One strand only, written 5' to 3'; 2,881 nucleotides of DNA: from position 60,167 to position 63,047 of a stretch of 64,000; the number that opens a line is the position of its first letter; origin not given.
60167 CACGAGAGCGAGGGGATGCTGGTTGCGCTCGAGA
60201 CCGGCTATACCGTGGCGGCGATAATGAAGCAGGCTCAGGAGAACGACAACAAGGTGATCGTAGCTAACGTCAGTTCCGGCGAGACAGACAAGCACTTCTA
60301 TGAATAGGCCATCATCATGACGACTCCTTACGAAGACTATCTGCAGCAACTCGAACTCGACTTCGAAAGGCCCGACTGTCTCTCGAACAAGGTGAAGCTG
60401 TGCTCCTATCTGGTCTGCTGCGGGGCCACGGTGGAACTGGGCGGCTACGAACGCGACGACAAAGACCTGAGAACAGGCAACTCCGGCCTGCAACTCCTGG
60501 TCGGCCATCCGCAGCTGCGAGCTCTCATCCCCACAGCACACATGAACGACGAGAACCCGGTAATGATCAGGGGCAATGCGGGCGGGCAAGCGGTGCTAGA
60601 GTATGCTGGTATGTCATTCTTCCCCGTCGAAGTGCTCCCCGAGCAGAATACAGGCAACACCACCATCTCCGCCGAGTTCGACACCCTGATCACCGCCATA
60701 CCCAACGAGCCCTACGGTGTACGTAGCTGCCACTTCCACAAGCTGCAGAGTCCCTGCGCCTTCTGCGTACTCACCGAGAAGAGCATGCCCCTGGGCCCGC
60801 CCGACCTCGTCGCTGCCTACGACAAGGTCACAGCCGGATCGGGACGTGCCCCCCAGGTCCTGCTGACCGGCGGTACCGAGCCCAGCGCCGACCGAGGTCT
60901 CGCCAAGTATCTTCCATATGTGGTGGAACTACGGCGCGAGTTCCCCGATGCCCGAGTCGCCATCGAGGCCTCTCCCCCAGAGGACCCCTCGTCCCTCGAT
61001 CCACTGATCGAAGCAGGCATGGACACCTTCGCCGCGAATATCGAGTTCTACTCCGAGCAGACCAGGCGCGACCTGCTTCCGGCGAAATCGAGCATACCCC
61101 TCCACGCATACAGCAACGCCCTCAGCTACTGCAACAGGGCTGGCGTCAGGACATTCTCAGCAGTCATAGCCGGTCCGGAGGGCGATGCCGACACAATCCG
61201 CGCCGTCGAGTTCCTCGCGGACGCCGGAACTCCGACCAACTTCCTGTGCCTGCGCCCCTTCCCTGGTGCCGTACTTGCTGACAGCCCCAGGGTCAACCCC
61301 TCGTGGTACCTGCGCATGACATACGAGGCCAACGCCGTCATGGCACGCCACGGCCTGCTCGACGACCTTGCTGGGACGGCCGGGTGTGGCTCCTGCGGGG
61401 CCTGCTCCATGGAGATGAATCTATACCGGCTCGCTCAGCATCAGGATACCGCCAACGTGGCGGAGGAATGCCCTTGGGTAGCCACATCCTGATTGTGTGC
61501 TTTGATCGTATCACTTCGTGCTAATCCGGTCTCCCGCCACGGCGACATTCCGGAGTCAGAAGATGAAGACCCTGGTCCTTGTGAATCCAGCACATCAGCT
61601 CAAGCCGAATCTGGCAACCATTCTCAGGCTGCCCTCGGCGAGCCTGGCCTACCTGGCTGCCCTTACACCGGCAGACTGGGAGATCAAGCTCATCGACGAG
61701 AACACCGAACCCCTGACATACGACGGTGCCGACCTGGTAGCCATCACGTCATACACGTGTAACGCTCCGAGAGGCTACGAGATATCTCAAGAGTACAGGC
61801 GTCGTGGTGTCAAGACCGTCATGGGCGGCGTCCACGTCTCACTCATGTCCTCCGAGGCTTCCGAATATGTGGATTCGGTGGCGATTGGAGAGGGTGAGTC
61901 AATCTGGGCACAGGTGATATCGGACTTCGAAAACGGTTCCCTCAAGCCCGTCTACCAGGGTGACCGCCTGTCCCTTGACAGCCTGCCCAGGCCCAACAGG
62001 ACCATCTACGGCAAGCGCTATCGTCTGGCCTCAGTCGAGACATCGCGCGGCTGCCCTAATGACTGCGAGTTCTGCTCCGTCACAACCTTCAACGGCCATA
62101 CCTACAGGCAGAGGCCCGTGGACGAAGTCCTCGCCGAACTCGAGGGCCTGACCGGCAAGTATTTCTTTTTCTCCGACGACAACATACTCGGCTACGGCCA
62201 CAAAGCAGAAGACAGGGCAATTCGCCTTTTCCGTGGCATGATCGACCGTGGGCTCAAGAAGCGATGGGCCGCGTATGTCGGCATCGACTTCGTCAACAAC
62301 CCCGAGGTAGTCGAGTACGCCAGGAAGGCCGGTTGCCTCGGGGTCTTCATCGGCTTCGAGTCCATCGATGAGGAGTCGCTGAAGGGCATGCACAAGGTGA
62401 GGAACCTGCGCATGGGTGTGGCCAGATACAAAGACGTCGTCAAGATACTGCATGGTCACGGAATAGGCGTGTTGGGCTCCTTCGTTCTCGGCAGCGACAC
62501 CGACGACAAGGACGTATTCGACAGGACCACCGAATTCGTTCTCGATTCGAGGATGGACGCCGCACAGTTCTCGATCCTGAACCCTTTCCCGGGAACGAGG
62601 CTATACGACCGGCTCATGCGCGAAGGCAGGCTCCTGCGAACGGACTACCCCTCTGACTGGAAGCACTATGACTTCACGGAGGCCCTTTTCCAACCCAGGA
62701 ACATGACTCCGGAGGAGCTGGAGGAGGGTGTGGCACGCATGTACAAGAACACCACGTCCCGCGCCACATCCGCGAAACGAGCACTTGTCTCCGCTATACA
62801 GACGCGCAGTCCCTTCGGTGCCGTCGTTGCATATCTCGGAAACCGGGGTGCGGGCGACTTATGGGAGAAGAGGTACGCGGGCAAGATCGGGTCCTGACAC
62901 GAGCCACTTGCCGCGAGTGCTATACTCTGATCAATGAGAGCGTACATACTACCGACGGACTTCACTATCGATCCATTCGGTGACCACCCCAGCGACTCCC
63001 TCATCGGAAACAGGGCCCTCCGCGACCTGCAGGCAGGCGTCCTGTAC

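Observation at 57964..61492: Two radical-SAM-like proteins with non-canonical CX8CX2C cluster spacing flanking the PLP enzyme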

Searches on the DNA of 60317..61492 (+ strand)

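Call 76: search_rna_families(sources=[L001, L002, L005, L007, L008, L009, L010, L012], threshold=gathering)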
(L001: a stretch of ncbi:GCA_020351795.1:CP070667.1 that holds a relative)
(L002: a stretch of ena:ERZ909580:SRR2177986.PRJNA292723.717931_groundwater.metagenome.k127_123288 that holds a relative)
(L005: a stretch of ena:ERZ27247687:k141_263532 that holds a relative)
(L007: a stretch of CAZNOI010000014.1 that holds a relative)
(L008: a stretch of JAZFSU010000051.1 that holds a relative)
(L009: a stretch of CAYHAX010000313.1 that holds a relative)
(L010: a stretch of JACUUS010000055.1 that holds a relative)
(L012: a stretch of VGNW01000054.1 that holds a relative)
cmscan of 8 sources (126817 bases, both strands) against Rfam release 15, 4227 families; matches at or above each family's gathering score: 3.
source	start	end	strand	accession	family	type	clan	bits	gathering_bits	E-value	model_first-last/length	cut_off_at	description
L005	19415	19533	+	RF03000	LOOT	Gene; sRNA;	-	81.6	46.4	1.6e-13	1-121/121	no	LOOT RNA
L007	15084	15156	-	RF00005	tRNA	Gene; tRNA;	CL00001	66.7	29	5.1e-12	1-71/71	no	tRNA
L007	15185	15256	-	RF00005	tRNA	Gene; tRNA;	CL00001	66.3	29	6.3e-12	1-71/71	no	tRNA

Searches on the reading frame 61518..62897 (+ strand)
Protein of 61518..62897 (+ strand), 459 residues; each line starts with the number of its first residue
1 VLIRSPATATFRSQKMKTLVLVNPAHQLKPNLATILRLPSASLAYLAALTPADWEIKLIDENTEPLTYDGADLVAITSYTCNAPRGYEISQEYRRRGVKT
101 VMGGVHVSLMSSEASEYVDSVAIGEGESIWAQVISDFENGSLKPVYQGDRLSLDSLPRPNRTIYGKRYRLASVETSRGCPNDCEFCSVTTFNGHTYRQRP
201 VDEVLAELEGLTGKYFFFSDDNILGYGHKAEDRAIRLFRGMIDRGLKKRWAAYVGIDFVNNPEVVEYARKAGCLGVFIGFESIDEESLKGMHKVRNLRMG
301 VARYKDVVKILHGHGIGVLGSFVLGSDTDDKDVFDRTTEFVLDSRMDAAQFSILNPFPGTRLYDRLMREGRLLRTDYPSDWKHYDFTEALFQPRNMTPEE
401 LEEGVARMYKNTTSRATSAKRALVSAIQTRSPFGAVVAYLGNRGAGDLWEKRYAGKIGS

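Call 3: search_protein_families(library=pfam, proteins=[window:61518-62897:+], max_evalue=0.01)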
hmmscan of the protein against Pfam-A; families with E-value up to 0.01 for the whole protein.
window:61518-62897:+ (459 aa): 2 families
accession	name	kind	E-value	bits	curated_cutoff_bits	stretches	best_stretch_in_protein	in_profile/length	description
PF04055.27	Radical_SAM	-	2.6e-16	60.7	29.5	1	173-330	1-157/166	Radical SAM superfamily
PF02310.24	B12-binding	-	3.6e-10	40.1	32.1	1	41-132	15-119/121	B12 binding domain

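Call 4: search_protein_families(library=ncbifam, proteins=[window:61518-62897:+], max_evalue=0.01)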
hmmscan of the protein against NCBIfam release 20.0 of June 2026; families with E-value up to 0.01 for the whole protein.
window:61518-62897:+ (459 aa): 21 families
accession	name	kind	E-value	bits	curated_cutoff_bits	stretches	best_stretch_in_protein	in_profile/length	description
TIGR02026.1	BchE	equivalog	7.8e-26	91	481.35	1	166-415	190-430/497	magnesium-protoporphyrin IX monomethyl ester anaerobic oxidative cyclase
TIGR04367.1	HpnR_B12_rSAM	equivalog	4.2e-25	88.2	650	1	77-391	68-392/490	hopanoid C-3 methylase HpnR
TIGR03471.1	HpnJ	equivalog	5e-25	88.3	577.6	1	171-427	198-447/472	hopanoid biosynthesis associated radical SAM protein HpnJ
TIGR04072.2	rSAM_ladder_B12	equivalog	3.7e-22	78.6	360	1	97-374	98-380/443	lipid biosynthesis B12-binding/radical SAM protein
TIGR04014.1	B12_SAM_MJ_0865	equivalog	9.4e-22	77.4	360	1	172-368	162-360/434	methyl-coenzyme M reductase glutamine C-methyltransferase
TIGR04479.1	bcpD_PhpK_rSAM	subfamily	3.4e-20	71.9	600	1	170-345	241-410/504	PhpK family radical SAM P-methyltransferase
NF050148.1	rSAM_ApyD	equivalog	9.1e-19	67.3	750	1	153-366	179-393/645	RiPP biosynthesis radical SAM protein ApyD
TIGR04013.1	B12_SAM_MJ_1487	hypoth_equivalog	5.7e-16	58.3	251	1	70-230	42-214/382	TIGR04013 family B12-binding domain/radical SAM domain-containing protein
NF045585.1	rSAM_slr0320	equivalog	1.7e-15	56.5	775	1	172-322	237-389/511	photosystem II high light acclimation radical SAM protein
NF038361.1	rSAM_Sden_1168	equivalog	8e-15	54.4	575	1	164-405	276-508/560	Sden_1168 family B12-binding radical SAM P-methyltransferase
TIGR04295.1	B12_rSAM_oligo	hypoth_equivalog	3.8e-14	52.2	400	1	167-366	197-384/422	TIGR04295 family B12-binding domain-containing radical SAM protein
NF033070.1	rSAM_AprD4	equivalog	1.2e-13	50.8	500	1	168-369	194-393/456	AprD4 family radical SAM diol-dehydratase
TIGR03975.1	rSAM_ocin_1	subfamily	3.6e-08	32.4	281.85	1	172-293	263-383/606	RiPP maturation radical SAM C-methyltransferase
TIGR04385.1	B12_rSAM_cofa1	equivalog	7.6e-08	32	450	1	171-293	196-317/438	B12 lower ligand biosynthesis radical SAM protein BzaD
NF033712.0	B12_rSAM_KedN5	subfamily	8.9e-08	30.8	700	1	167-329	192-355/624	KedN5 family methylcobalamin-dependent radical SAM C-methyltransferase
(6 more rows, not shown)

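Call 45: search_protein_families(library=padloc, proteins=[window:61518-62897:+], max_evalue=0.001)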
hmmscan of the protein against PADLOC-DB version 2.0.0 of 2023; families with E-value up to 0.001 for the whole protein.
window:61518-62897:+ (459 aa): 1 family
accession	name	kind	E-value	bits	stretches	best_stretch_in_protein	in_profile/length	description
PDLC04689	PDC-M51A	-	2.5e-05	21.3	1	69-208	69-223/420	-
